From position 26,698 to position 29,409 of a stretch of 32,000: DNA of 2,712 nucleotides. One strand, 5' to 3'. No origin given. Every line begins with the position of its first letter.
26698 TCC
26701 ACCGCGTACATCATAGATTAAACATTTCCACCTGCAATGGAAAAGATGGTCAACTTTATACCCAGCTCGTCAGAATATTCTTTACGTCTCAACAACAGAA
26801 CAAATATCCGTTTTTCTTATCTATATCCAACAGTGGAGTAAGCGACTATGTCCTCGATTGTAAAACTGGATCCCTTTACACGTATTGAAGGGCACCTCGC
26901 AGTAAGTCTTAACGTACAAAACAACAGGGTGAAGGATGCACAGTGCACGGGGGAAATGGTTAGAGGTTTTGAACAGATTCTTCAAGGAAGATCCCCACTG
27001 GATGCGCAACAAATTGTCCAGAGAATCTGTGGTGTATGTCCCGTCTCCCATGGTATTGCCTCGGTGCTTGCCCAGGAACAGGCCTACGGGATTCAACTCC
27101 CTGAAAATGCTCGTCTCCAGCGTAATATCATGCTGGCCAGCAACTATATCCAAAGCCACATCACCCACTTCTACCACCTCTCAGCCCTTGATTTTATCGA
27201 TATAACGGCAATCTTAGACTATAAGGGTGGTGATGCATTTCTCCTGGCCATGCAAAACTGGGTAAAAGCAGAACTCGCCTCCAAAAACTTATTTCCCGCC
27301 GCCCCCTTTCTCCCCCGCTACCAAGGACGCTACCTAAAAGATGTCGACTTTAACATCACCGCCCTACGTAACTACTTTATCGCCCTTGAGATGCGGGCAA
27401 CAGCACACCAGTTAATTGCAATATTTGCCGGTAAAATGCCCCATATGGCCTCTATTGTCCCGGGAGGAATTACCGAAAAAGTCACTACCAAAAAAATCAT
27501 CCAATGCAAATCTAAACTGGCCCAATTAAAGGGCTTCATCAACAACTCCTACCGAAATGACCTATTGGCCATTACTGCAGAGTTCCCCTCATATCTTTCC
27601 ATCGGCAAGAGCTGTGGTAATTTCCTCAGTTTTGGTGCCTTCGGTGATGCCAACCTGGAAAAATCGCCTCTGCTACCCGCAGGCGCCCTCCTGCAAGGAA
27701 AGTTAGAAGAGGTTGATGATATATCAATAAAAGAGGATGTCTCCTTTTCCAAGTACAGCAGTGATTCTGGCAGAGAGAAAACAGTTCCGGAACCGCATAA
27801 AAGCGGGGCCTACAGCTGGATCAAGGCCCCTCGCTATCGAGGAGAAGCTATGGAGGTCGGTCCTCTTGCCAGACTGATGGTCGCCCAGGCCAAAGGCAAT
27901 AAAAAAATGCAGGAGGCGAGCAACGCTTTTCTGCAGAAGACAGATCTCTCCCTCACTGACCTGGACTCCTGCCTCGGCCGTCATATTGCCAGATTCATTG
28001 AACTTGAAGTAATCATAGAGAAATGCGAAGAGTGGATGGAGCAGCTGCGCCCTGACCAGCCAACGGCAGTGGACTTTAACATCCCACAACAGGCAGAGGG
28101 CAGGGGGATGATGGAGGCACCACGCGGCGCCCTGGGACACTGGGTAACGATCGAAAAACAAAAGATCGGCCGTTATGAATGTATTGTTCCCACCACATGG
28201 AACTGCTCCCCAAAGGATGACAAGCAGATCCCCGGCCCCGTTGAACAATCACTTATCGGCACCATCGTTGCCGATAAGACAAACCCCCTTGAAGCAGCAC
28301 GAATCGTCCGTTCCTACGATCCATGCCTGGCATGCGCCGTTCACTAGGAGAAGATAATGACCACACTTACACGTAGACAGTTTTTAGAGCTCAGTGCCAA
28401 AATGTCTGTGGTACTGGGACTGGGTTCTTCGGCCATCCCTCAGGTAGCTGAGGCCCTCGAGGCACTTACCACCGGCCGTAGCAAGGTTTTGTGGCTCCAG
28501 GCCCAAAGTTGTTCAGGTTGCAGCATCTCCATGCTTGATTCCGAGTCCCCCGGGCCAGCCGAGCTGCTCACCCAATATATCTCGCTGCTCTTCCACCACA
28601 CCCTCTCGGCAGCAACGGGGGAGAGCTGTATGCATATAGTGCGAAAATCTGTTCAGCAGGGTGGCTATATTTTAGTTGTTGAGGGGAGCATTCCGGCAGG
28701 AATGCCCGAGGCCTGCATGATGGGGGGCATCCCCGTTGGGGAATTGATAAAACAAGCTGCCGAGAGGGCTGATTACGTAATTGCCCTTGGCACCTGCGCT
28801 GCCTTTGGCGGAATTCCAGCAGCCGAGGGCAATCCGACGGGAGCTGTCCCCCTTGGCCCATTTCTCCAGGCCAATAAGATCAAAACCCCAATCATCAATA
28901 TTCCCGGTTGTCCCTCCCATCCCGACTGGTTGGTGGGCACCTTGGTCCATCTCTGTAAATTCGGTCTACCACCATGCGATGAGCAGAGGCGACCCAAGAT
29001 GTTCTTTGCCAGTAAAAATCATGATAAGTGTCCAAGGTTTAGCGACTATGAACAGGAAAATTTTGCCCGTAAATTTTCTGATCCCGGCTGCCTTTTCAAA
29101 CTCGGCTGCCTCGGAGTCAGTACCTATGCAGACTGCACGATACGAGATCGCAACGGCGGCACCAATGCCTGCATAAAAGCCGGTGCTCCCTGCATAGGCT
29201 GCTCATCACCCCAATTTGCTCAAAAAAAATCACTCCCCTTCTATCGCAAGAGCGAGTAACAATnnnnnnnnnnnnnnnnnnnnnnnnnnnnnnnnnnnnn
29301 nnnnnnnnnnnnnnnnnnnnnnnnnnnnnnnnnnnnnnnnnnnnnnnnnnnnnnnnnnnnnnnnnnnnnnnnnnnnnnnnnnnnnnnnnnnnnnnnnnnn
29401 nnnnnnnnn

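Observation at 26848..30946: Tightly coupled operon of a sensor-like periplasmic [NiFe]-hydrogenase and a c-heme chemoreceptor: candidate H2-taxis module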

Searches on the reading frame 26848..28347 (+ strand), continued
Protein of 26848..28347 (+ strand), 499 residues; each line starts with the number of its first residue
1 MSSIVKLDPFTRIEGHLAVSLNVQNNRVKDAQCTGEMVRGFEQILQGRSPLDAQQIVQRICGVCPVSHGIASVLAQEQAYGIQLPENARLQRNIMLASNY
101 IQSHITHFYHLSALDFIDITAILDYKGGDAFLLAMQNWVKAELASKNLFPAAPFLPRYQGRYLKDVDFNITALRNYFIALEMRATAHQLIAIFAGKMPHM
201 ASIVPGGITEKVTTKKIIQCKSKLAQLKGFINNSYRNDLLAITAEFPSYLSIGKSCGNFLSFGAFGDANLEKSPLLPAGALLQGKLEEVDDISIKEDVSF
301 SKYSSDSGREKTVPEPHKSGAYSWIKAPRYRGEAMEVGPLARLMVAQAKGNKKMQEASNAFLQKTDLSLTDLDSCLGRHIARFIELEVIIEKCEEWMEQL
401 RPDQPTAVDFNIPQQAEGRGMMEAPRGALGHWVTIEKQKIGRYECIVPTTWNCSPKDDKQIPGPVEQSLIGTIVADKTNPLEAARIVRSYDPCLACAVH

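Call 78: search_protein_families(library=pfam, proteins=[L020:111-1940:+, L020:2077-4392:+, L020:4533-6230:+, L020:11288-11779:-, L020:11745-12812:-, L020:12828-15533:-, L026:11494-13542:+, L026:13694-14632:+, L018:2040-2522:-, L026:6472-6954:+], max_evalue=0.0001)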
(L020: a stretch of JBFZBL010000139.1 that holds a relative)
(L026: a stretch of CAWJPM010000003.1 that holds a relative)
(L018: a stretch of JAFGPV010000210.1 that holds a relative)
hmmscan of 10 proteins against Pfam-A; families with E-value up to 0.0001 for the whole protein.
L020:111-1940:+ (609 aa): 2 families
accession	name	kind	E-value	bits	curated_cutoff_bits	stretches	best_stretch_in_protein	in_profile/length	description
PF16586.11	DUF5060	-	4e-11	43.4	27.2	1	75-148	1-68/70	Domain of unknown function (DUF5060)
PF00150.24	Cellulase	-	5.4e-09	36.4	23.5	1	210-390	20-163/272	Cellulase (glycosyl hydrolase family 5)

L020:2077-4392:+ (771 aa): 2 families
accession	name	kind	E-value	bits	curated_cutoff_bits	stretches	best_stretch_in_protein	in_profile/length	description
PF00150.24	Cellulase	-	1.7e-09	38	23.5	1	378-578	19-182/272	Cellulase (glycosyl hydrolase family 5)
PF16586.11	DUF5060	-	2.1e-08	34.7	27.2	1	243-316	1-68/70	Domain of unknown function (DUF5060)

L020:4533-6230:+ (565 aa): 2 families
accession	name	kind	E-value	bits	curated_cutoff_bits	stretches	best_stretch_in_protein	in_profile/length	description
PF16586.11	DUF5060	-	1.6e-08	35.1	27.2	1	37-108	3-68/70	Domain of unknown function (DUF5060)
PF00150.24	Cellulase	-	2.2e-08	34.4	23.5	1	150-350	5-167/272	Cellulase (glycosyl hydrolase family 5)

L020:11288-11779:- (163 aa): 2 families
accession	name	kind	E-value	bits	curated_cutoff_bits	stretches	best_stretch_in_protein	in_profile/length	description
PF10604.15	Polyketide_cyc2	-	1.3e-07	32.4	27.4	1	25-159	8-139/142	Polyketide cyclase / dehydrase and lipid transport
PF03364.25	Polyketide_cyc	-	2.3e-06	28.3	23.4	1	27-134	1-107/126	Polyketide cyclase / dehydrase and lipid transport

L020:11745-12812:- (355 aa): 2 families
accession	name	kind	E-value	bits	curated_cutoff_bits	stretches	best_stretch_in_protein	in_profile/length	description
PF06144.19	DNA_pol3_delta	-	1.4e-12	48.2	21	1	22-157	1-122/124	DNA polymerase III, delta subunit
PF21694.2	DNA_pol3_delta_C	-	6.6e-11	42.7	27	1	234-352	3-121/121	DNA polymerase III delta subunit, C-terminal domain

L020:12828-15533:- (901 aa): 2 families
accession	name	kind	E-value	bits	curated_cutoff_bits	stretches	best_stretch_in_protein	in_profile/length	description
PF00521.26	DNA_topoisoIV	-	1.5e-154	515.4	31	1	29-494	1-431/432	DNA gyrase/topoisomerase IV, subunit A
PF03989.18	DNA_gyraseA_C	-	6.3e-76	250.1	27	6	789-833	1-45/48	DNA gyrase C-terminal domain, beta-propeller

L026:11494-13542:+ (682 aa): 4 families
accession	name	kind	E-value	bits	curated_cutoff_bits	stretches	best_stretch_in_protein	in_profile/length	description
PF00015.26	MCPsignal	-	8.7e-32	110.8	34.6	1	469-613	2-139/172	Methyl-accepting chemotaxis protein (MCP) signalling domain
PF00672.30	HAMP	-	2.7e-10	40.9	25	1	332-384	2-52/53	HAMP domain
PF16591.11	HBM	-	1.7e-07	31.4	29.8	1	35-310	1-254/254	Helical bimodular sensor domain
PF12729.13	4HB_MCP_1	-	3.1e-07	30.6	27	1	9-180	1-175/181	Four helix bundle sensory module for signal transduction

L026:13694-14632:+ (312 aa): 2 families
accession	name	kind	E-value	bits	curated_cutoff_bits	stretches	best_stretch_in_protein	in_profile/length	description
PF01339.22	CheB_methylest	-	2.9e-38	131.8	24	1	185-301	1-111/174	CheB methylesterase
PF00072.30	Response_reg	-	1e-24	87.3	30.2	1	9-115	1-103/111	Response regulator receiver domain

L018:2040-2522:- (160 aa): 1 family
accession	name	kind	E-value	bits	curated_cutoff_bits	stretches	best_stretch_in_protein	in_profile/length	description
PF01584.24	CheW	-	1.8e-33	115.5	23.5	1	18-152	2-136/138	CheW-like domain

L026:6472-6954:+ (160 aa): 1 family
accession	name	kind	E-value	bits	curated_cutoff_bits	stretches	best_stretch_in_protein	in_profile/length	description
PF01584.24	CheW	-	5.4e-35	120.5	23.5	1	17-150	1-134/138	CheW-like domain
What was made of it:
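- Locus L018 has cheW plus a second MCP (call 78).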

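Call 87: search_solved_structures(query=window:26848-28347:+, max_evalue=1e-108, show_alignments=2)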
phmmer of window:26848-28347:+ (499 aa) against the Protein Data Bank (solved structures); distinct sequences matched with E-value up to 1e-108: 11.
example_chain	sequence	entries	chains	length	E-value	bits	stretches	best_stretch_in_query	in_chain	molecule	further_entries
5jsu_B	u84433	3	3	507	8.2e-111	374.3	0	151-499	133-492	Periplasmic [NiFeSe] hydrogenase, large subunit, selenocysteine-containing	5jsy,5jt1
4kl8_L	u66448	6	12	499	2.9e-110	372.5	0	5-499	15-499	Nickel-dependent hydrogenase large subunit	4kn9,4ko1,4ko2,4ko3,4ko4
6z8o_B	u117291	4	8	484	5.9e-110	371.5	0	151-499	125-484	Periplasmic [NiFeSe] hydrogenase, large subunit, selenocysteine-containing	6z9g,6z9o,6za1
6ru9_B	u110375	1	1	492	6.4e-110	371.4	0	151-499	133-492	Periplasmic [NiFeSe] hydrogenase, large subunit, selenocysteine-containing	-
1cc1_L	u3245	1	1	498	9.9e-110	370.8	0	5-499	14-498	HYDROGENASE (LARGE SUBUNIT)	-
6z8m_B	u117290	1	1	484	1.5e-109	370.1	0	151-499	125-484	Periplasmic [NiFeSe] hydrogenase, large subunit, selenocysteine-containing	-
6rtp_B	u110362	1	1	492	1.7e-109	370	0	151-499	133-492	Periplasmic [NiFeSe] hydrogenase, large subunit, selenocysteine-containing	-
6ruc_B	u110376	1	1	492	1.7e-109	370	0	151-499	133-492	Periplasmic [NiFeSe] hydrogenase, large subunit, selenocysteine-containing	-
3ze6_B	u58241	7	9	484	2.1e-109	369.7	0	151-499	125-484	PERIPLASMIC [NIFESE] HYDROGENASE, LARGE SUBUNIT, SELENOCYS SELENOCYSTEINE-CONTAINING | PERIPLASMIC [NIFESE] HYDROGENASE, LARGE SUBUNIT, SELENOCYSTEINE-CONTAININ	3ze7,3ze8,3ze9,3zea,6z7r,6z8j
2wpn_B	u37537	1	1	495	2.3e-109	369.5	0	151-499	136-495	PERIPLASMIC [NIFESE] HYDROGENASE, LARGE SUBUNIT, SELENOCYSTEINE-CONTAINING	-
5jsh_B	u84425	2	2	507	2.6e-109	369.4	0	151-499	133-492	Periplasmic [NiFeSe] hydrogenase, large subunit, selenocysteine-containing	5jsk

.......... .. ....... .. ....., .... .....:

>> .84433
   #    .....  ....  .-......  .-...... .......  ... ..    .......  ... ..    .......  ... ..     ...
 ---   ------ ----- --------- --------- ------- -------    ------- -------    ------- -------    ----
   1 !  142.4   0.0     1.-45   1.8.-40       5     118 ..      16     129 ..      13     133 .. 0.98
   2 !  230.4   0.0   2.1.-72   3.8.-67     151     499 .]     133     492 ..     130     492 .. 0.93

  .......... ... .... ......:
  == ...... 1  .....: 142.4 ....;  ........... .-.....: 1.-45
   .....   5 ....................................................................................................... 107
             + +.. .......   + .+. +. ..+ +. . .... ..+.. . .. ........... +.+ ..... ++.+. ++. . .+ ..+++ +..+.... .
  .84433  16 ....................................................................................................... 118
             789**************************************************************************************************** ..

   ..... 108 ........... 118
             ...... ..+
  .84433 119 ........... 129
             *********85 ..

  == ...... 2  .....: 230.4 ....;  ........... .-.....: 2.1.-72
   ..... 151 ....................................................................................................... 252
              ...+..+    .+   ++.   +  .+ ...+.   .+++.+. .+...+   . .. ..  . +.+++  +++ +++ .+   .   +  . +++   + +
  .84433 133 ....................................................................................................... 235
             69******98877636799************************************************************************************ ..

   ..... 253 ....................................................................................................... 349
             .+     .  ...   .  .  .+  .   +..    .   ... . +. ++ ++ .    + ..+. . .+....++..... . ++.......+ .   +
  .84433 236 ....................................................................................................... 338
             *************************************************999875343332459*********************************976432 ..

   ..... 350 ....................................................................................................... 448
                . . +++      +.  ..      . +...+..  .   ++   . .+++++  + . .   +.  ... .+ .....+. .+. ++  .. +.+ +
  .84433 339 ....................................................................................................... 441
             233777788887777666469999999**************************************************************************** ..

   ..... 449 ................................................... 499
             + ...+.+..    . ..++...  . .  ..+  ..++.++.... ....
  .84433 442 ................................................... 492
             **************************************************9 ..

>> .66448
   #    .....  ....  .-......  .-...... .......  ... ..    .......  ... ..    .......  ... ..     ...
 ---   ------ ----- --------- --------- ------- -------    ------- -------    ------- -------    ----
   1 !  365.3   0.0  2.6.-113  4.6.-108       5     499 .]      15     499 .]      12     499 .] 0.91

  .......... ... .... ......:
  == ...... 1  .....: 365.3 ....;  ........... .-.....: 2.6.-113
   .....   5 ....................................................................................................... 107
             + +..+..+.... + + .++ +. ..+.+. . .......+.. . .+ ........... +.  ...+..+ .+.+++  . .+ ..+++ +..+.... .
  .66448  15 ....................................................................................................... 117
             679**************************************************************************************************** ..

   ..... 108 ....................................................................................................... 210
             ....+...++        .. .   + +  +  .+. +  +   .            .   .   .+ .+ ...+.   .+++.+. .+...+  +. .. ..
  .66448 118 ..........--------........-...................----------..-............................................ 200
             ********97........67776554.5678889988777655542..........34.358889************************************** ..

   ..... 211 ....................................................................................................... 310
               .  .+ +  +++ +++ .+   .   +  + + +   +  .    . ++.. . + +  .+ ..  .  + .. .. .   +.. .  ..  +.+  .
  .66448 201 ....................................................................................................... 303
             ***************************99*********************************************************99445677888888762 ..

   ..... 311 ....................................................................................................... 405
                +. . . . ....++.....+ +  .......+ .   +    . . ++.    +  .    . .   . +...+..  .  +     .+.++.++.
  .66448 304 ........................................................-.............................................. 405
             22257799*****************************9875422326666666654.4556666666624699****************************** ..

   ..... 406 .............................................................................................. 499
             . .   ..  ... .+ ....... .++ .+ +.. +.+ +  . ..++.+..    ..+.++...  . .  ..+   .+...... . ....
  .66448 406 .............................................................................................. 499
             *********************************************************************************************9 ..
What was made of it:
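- Tried and rejected: A clade-specific insertion in the large subunit (residues about 119-150, absent from the solved [NiFeSe] enzymes, call 87) as an MCP-docking feature: rejected.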

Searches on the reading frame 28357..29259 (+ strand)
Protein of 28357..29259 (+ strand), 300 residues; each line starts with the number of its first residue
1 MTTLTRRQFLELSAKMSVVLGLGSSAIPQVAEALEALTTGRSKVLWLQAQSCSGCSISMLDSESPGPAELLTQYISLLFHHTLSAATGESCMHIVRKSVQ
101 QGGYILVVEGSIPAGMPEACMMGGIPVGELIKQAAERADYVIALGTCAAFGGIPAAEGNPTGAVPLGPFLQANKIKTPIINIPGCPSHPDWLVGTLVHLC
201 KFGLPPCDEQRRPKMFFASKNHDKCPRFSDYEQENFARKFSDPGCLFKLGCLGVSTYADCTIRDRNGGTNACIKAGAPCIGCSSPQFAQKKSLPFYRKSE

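Call 4: search_protein_families(library=pfam, proteins=[window:28357-29259:+], max_evalue=0.01)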
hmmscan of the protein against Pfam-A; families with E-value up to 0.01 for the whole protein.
window:28357-29259:+ (300 aa): 2 families
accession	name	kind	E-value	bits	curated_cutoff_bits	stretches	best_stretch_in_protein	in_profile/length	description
PF01058.29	Oxidored_q6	-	3.6e-30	104.8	27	1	52-199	1-128/128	NADH ubiquinone oxidoreductase, 20 Kd subunit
PF14720.11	NiFe_hyd_SSU_C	-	4.8e-24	85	27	1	218-292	2-77/80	NiFe/NiFeSe hydrogenase small subunit C-terminal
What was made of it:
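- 28357..29259 (+): Hydrogenase small subunit, 300 aa. It has a twin-arginine signal (RRQFLE, nt 28372-28389), ligand sets for three FeS clusters and no C-terminal TM anchor. Pfam Oxidored_q6 and NiFe_hyd_SSU_C (call 4).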

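Call 15: search_solved_structures(query=window:28357-29259:+, max_evalue=1e-10)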
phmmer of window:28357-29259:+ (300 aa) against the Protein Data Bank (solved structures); distinct sequences matched with E-value up to 1e-10: 43.
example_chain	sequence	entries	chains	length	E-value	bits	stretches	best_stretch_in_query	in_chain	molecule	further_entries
2wpn_A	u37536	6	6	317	1.2e-65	224.9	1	3-297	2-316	PERIPLASMIC [NIFESE] HYDROGENASE, SMALL SUBUNIT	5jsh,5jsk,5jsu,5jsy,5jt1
4kl8_S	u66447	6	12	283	2.9e-62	213.8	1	41-296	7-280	Periplasmic [NiFeSe] hydrogenase small subunit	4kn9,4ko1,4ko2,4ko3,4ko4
1cc1_S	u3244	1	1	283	3.7e-62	213.5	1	41-296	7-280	HYDROGENASE (SMALL SUBUNIT)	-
3ze6_A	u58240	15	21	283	8.8e-61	209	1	37-297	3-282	PERIPLASMIC [NIFESE] HYDROGENASE, SMALL SUBUNIT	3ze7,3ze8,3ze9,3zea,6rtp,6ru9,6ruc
3myr_A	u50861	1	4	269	2.1e-54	188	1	41-288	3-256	Hydrogenase (NiFe) small subunit HydA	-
1yq9_A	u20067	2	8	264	1.6e-51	178.5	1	41-296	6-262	Periplasmic [NiFe] hydrogenase small subunit | PERIPLASMIC HYDROGENASE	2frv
3ayx_B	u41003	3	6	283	6.4e-51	176.6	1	31-292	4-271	Membrane-bound hydrogenase small subunit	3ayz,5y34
1frv_A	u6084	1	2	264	8.7e-51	176.1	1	41-296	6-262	HYDROGENASE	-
1h2a_S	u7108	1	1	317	7.3e-50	173.1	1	4-297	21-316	HYDROGENASE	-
8pou_S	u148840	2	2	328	1.2e-48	169.1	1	38-292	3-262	Uptake hydrogenase small subunit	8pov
6ehq_S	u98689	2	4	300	4.2e-48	167.3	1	35-285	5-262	Hydrogenase-2 small chain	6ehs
6gam_S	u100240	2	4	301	5.3e-48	167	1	39-285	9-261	Hydrogenase-2 small chain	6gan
4upe_A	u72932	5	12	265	6.6e-48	166.7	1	40-297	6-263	NIFE-HYDROGENASE SMALL SUBUNIT | HYDROGENASE (NIFE) SMALL SUBUNIT HYDA | PERIPLASMIC [NIFE] HYDROGENASE SMALL SUBUNIT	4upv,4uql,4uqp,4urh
6en9_S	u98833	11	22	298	7.5e-48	166.5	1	39-285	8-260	Hydrogenase-2 small chain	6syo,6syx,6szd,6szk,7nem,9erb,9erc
1yqw_A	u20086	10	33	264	8.6e-48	166.3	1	41-297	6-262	Periplasmic [NiFe] hydrogenase small subunit | HYDROGENASE (NIFE) SMALL SUBUNIT HYDA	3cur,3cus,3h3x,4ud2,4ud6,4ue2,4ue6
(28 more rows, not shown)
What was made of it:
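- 28357..29259 (+): The best solved relative is the DvH [NiFeSe] small subunit, at 1.2e-65 (call 15).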
